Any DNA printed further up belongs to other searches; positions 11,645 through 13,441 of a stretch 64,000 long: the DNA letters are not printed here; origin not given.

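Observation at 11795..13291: Unusual domain fusion: HMA, DsbD_2-like TM core, cupredoxin-like domain and poly-Cys tail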

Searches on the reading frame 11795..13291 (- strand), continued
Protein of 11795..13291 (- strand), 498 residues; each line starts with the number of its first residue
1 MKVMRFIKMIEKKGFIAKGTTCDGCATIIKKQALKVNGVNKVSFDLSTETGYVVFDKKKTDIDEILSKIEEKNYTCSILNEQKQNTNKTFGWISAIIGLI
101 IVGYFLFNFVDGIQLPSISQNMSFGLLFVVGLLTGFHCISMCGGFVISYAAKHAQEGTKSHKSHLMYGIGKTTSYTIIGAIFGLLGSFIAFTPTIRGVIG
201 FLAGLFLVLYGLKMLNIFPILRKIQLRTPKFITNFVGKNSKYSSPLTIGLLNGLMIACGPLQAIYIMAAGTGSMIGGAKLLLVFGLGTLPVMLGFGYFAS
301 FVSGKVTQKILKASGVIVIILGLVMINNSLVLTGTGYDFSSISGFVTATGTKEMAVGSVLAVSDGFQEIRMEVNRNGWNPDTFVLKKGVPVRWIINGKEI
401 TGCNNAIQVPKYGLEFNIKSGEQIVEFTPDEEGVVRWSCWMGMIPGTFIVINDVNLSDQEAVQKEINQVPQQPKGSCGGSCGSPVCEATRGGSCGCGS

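Call 46: search_protein_representatives(protein=window:11795-13267:-)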
Query: 490 residues. Proteins with E-value up to 0.001 (for the whole library): 8397; up to 1e-10: 3162; up to 1e-30: 926. The best 150 are listed.
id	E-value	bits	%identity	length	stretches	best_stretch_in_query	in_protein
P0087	1.6e-207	706.6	69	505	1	2-489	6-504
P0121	1.3e-183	627.7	58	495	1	7-490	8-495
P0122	4.3e-177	606.2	52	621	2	4-466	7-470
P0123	4.0e-141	487.6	54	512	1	6-489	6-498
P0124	1.5e-124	432.9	52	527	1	9-450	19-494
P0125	8.5e-124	430.4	51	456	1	5-471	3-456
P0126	2.1e-119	415.9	48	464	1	11-489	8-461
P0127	1.3e-118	413.3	47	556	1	12-480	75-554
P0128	6.2e-117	407.8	46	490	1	3-474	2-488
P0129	4.0e-116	405.1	44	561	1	9-446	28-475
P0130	7.1e-116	404.3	52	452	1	87-444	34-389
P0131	4.3e-114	398.4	45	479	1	10-474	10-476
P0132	7.3e-114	397.7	53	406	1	51-443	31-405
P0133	7.6e-111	387.7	53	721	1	112-442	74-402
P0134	8.9e-111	387.5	48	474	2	11-335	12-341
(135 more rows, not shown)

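Call 55: search_dna_similar(query=window:11798-13267:-, collection=plasmids, mode=protein, max_rows=25)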
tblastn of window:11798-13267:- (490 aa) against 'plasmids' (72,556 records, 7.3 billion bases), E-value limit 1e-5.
Records with a match: 42; places in all: 45; records where one place covers at least 80% of the query: 1.
Best place of each record, by identity: <60% 42.
By first word of the organism name: Sinorhizobium 6; Natrinema 5; Streptomyces 4; Candidatus 4; Halorubrum 3; Rhizobium 2; Methylocystis 2; Stenotrophomonas 2; Acetoanaerobium 1; Deinococcus 1; and 12 more.
By predicted mobility (MOB-suite, as given by PLSDB): non-mobilizable 35; conjugative 6; mobilizable 1.
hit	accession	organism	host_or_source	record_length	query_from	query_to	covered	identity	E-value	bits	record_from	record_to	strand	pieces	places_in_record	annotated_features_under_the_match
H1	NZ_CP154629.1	Acetoanaerobium noterae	cell culture,Sludge of a digestion ...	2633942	4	462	94%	34.9%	2e-70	251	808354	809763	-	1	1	none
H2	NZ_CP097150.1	Deinococcus sp. QL22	-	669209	127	435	63%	28.3%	2e-28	127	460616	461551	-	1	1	sulfite exporter TauE/SafE family protein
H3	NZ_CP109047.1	Streptomyces sp. NBC_00637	-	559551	162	440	57%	27.1%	1e-17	94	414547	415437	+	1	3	sulfite exporter TauE/SafE family protein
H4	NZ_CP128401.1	Candidatus Chlorohelix allophototropha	Single colony of Candidatus Chlorohelix ...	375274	184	445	53%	28.4%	3e-23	111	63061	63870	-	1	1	sulfite exporter TauE/SafE family protein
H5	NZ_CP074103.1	Streptomyces mirabilis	fresh creek bank soil, topsoil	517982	147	435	59%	25.7%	2e-10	71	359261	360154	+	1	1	sulfite exporter TauE/SafE family protein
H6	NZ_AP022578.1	Mycolicibacterium aubagnense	-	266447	162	442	57%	26.1%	2e-10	71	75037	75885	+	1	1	sulfite exporter TauE/SafE family protein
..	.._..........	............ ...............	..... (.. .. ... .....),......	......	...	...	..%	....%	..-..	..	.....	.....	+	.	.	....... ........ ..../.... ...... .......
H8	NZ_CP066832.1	Streptomyces liliifuscus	whole organism,soil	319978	147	435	59%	24.8%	4e-11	74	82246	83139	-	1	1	sulfite exporter TauE/SafE family protein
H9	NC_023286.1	Streptomyces sp. F12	-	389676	147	435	59%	23.8%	1e-10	72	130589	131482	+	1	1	sulfite exporter TauE/SafE family protein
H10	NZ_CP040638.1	Natrinema pallidum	Salt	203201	127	304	36%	31.0%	6e-6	57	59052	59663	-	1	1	sulfite exporter TauE/SafE family protein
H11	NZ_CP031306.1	Natronorubrum bangense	Cell culture,The Bange salt-alkaline ...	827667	127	290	33%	32.3%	2e-6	58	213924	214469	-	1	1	sulfite exporter TauE/SafE family protein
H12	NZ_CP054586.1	Halorubrum sp. CBA1229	solar salt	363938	127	288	33%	31.6%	7e-12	76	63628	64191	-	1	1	sulfite exporter TauE/SafE family protein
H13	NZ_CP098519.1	Haloplanus sp. HW8-1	cell culture,salt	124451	127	302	36%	28.6%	6e-8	63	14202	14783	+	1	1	sulfite exporter TauE/SafE family protein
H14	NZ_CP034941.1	Halorubrum ezzemoulense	Cell Culture,Hypersaline Lake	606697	127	302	36%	28.6%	1e-7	62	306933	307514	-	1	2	sulfite exporter TauE/SafE family protein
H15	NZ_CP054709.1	Halarchaeum sp. CBA1220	solar salt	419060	127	305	37%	27.7%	6e-6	57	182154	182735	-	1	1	sulfite exporter TauE/SafE family protein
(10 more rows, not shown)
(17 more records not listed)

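Call 56: get_annotated_region(hit=H1, flank=6000)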
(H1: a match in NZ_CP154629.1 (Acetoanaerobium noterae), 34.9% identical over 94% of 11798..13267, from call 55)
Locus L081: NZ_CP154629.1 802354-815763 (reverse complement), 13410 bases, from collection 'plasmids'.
description: Acetoanaerobium noterae strain DSL2 plasmid pTPELB2, complete sequence
organism: Acetoanaerobium noterae (NCBI taxid 745369)
taxonomy: Bacteria; Bacillota; Clostridia; Peptostreptococcales; Filifactoraceae; Acetoanaerobium; Acetoanaerobium noterae
host: -; source: cell culture,Sludge of a digestion tower of a wastewater treatment plant; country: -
typing (MOB-suite, as given by PLSDB): non-mobilizable
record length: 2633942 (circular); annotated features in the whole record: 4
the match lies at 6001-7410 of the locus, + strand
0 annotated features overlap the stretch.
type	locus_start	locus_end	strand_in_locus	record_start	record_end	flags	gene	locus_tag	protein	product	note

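Call 57: get_annotated_region(hit=H2, flank=6000)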
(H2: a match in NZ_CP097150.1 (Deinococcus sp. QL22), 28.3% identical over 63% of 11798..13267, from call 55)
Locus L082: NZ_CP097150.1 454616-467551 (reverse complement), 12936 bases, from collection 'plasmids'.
description: Deinococcus sp. QL22 plasmid unnamed5, complete sequence
organism: Deinococcus sp. QL22 (NCBI taxid 2939437)
taxonomy: Bacteria; Deinococcota; Deinococci; Deinococcales; Deinococcaceae; Deinococcus; Deinococcus sp. QL22
host: -; source: -; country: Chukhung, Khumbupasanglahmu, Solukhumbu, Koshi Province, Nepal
typing (MOB-suite, as given by PLSDB): non-mobilizable
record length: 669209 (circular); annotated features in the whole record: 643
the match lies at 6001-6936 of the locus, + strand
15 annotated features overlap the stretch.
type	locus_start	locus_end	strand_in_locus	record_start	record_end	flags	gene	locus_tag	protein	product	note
CDS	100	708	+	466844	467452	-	-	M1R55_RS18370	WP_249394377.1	DoxX family protein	-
CDS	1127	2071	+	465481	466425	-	-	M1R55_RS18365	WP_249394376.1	aldo/keto reductase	-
CDS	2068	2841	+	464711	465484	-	-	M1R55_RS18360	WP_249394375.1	SDR family oxidoreductase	-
CDS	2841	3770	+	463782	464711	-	-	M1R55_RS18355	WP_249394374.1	NAD(P)-dependent oxidoreductase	-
CDS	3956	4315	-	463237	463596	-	-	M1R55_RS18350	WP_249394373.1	hypothetical protein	-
CDS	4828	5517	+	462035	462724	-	-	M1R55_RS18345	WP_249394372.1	DUF4396 domain-containing protein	-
CDS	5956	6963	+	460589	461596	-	-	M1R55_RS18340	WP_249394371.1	sulfite exporter TauE/SafE family protein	-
CDS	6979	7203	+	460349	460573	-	-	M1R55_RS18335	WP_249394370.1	heavy-metal-associated domain-containing protein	-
CDS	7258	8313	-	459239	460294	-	-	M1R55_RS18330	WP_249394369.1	HAMP domain-containing sensor histidine kinase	GO:0007165 - signal transduction [Evidence IEA]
CDS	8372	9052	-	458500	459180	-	-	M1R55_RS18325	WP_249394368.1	response regulator transcription factor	GO:0000160 - phosphorelay signal transduction system [Evidence IEA]; GO:0006355 - regulation of DNA-templated ...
CDS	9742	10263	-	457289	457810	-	merB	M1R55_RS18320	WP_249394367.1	organomercurial lyase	GO:0046413 - organomercury catabolic process [Evidence IEA]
CDS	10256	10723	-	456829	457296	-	-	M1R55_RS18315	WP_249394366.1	(2Fe-2S)-binding protein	-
CDS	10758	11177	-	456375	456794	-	-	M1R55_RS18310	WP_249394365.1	MerR family transcriptional regulator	-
CDS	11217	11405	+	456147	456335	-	-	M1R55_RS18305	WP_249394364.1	hypothetical protein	-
CDS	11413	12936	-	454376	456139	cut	-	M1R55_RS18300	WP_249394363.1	WD40 repeat domain-containing protein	-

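Call 58: get_annotated_region(hit=H7, flank=6000)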
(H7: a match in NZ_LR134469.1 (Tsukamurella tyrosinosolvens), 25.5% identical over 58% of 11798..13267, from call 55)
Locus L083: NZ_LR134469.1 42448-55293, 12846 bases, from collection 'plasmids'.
description: Tsukamurella tyrosinosolvens strain NCTC13231 plasmid 27, complete sequence
organism: Tsukamurella tyrosinosolvens (NCBI taxid 57704)
taxonomy: Bacteria; Actinomycetota; Actinomycetes; Mycobacteriales; Tsukamurellaceae; Tsukamurella; Tsukamurella tyrosinosolvens
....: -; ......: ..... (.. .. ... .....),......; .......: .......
typing (MOB-suite, as given by PLSDB): non-mobilizable
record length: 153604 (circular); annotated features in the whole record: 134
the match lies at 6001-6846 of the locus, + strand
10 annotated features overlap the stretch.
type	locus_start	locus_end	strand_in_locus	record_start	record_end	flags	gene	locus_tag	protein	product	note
CDS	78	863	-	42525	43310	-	-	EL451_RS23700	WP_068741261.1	cytochrome c biogenesis CcdA family protein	-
CDS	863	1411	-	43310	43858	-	-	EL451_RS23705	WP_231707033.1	TlpA disulfide reductase family protein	-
CDS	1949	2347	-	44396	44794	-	-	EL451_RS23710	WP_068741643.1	heavy metal-responsive transcriptional regulator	-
CDS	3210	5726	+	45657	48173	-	-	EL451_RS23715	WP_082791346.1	heavy metal translocating P-type ATPase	GO:0006812 - monoatomic cation transport [Evidence IEA]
CDS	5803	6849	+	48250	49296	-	-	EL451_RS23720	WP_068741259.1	sulfite exporter TauE/SafE family protein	-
CDS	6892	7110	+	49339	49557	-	-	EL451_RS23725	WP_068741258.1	heavy-metal-associated domain-containing protein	-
CDS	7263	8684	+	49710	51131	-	merA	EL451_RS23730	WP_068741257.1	mercury(II) reductase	-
CDS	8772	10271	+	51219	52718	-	-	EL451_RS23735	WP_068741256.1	multicopper oxidase family protein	-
CDS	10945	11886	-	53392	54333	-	-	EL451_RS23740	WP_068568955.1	helix-turn-helix domain-containing protein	GO:0006355 - regulation of DNA-templated transcription [Evidence IEA]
CDS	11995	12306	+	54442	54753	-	-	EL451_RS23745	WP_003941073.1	antibiotic biosynthesis monooxygenase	-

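Call 60: get_annotated_region(hit=H3, flank=5000)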
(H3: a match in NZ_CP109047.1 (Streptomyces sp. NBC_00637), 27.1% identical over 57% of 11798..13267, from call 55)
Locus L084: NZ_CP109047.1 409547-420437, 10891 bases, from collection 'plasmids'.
description: Streptomyces sp. NBC_00637 strain NBC 00637 plasmid unnamed1, complete sequence
organism: Streptomyces sp. NBC_00637 (NCBI taxid 2903667)
taxonomy: Bacteria; Actinomycetota; Actinomycetes; Kitasatosporales; Streptomycetaceae; Streptomyces; Streptomyces sp. NBC 00637
host: -; source: -; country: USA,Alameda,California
typing (MOB-suite, as given by PLSDB): non-mobilizable
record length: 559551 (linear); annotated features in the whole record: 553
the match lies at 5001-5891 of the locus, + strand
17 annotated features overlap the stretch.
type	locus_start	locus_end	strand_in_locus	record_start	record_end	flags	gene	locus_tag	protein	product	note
CDS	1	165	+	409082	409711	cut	-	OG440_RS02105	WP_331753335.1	class I SAM-dependent methyltransferase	-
CDS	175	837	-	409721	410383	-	-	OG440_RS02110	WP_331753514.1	TlpA disulfide reductase family protein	-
CDS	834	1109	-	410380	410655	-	-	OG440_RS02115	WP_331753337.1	hypothetical protein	-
CDS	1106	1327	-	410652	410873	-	-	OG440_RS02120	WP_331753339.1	hypothetical protein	-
CDS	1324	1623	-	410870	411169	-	-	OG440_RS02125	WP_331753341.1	glutaredoxin family protein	-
CDS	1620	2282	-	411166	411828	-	-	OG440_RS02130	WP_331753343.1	peroxiredoxin family protein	-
CDS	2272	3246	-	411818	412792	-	-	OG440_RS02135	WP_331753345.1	cytochrome c biogenesis protein CcdA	GO:0017004 - cytochrome complex assembly [Evidence IEA]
CDS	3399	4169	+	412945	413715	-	-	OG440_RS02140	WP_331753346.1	cytochrome c biogenesis protein CcdA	GO:0017004 - cytochrome complex assembly [Evidence IEA]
CDS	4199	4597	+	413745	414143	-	-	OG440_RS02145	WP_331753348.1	hypothetical protein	-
CDS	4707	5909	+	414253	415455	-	-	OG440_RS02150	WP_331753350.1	sulfite exporter TauE/SafE family protein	-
CDS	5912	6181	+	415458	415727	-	-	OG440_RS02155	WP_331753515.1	cation transporter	-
CDS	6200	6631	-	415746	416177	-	-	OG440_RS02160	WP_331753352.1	heavy metal-responsive transcriptional regulator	-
CDS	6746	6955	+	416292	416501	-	-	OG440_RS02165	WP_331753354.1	heavy-metal-associated domain-containing protein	-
CDS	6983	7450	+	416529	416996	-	-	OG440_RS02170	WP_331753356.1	hypothetical protein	-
CDS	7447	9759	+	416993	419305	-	-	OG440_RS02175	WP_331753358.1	heavy metal translocating P-type ATPase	GO:0006812 - monoatomic cation transport [Evidence IEA]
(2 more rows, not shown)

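Call 61: get_annotated_region(hit=H6, flank=5000)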
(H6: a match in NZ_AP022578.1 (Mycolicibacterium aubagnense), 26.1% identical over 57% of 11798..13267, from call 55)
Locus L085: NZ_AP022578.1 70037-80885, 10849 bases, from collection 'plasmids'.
description: Mycolicibacterium aubagnense strain JCM 15296 plasmid pJCM15296, complete sequence
organism: Mycolicibacterium aubagnense (NCBI taxid 319707)
taxonomy: Bacteria; Actinomycetota; Actinomycetes; Mycobacteriales; Mycobacteriaceae; Mycolicibacterium; Mycolicibacterium aubagnense
host: -; source: -; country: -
typing (MOB-suite, as given by PLSDB): non-mobilizable
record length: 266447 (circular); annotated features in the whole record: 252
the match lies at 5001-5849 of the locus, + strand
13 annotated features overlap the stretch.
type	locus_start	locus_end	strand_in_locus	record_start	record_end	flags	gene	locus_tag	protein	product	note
CDS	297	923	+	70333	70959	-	-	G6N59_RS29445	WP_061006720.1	phosphatase PAP2 family protein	-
CDS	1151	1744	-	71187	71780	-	-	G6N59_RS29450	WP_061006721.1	TlpA disulfide reductase family protein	-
CDS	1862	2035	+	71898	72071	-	-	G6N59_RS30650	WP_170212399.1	hypothetical protein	-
CDS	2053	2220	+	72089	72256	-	-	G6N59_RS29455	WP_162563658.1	hypothetical protein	-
CDS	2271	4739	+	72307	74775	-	-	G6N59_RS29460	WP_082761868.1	heavy metal translocating P-type ATPase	GO:0006812 - monoatomic cation transport [Evidence IEA]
CDS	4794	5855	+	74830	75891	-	-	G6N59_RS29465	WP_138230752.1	sulfite exporter TauE/SafE family protein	-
CDS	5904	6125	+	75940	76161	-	-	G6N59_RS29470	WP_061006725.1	heavy-metal-associated domain-containing protein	-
CDS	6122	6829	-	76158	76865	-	-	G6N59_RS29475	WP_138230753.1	hypothetical protein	-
CDS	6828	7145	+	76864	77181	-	-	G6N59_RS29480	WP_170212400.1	hypothetical protein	-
CDS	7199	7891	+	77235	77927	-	-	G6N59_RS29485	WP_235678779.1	hypothetical protein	-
CDS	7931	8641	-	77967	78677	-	-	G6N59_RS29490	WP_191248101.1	cation transporter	GO:0006812 - monoatomic cation transport [Evidence IEA]; GO:0055085 - transmembrane transport [Evidence IEA]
CDS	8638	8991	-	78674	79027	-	-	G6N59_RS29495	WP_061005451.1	metalloregulator ArsR/SmtB family transcription factor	GO:0006355 - regulation of DNA-templated transcription [Evidence IEA]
CDS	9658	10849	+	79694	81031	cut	-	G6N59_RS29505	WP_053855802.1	IS256 family transposase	-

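Call 62: get_annotated_region(hit=H4, flank=5000)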
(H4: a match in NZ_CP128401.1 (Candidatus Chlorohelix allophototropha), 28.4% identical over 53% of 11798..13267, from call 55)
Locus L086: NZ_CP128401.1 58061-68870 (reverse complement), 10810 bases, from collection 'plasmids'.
description: Candidatus Chlorohelix allophototropha isolate L227-S17 plasmid unnamed1, complete sequence
organism: Candidatus Chlorohelix allophototropha (NCBI taxid 3003348)
taxonomy: Bacteria; Chloroflexota; Chloroflexia; Candidatus Chloroheliales; Candidatus Chloroheliaceae; Candidatus Chlorohelix; Candidatus Chlorohelix allophototropha
host: -; source: Single colony of Candidatus Chlorohelix allophototropha from a non-axenic enrichment (subculture 19.9); ...; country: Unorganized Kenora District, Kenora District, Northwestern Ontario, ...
typing (MOB-suite, as given by PLSDB): non-mobilizable
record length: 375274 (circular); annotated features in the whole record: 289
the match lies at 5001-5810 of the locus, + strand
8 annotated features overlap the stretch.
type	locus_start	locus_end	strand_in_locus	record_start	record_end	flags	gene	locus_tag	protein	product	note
CDS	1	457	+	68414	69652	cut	-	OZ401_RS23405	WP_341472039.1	threonine synthase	-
CDS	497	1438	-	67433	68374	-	-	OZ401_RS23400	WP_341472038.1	response regulator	GO:0000160 - phosphorelay signal transduction system [Evidence IEA]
CDS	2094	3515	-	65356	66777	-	-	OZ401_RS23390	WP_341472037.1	HAMP domain-containing sensor histidine kinase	GO:0007165 - signal transduction [Evidence IEA]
CDS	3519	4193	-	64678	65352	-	-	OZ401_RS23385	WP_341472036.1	response regulator transcription factor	GO:0000160 - phosphorelay signal transduction system [Evidence IEA]; GO:0006355 - regulation of DNA-templated ...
CDS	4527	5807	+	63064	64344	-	-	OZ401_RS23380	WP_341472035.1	sulfite exporter TauE/SafE family protein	-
CDS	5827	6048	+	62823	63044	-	-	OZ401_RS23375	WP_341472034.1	heavy-metal-associated domain-containing protein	-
CDS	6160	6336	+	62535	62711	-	-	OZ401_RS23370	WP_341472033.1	YHS domain-containing protein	-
CDS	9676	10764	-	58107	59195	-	-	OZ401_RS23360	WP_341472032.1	ABC transporter substrate-binding protein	-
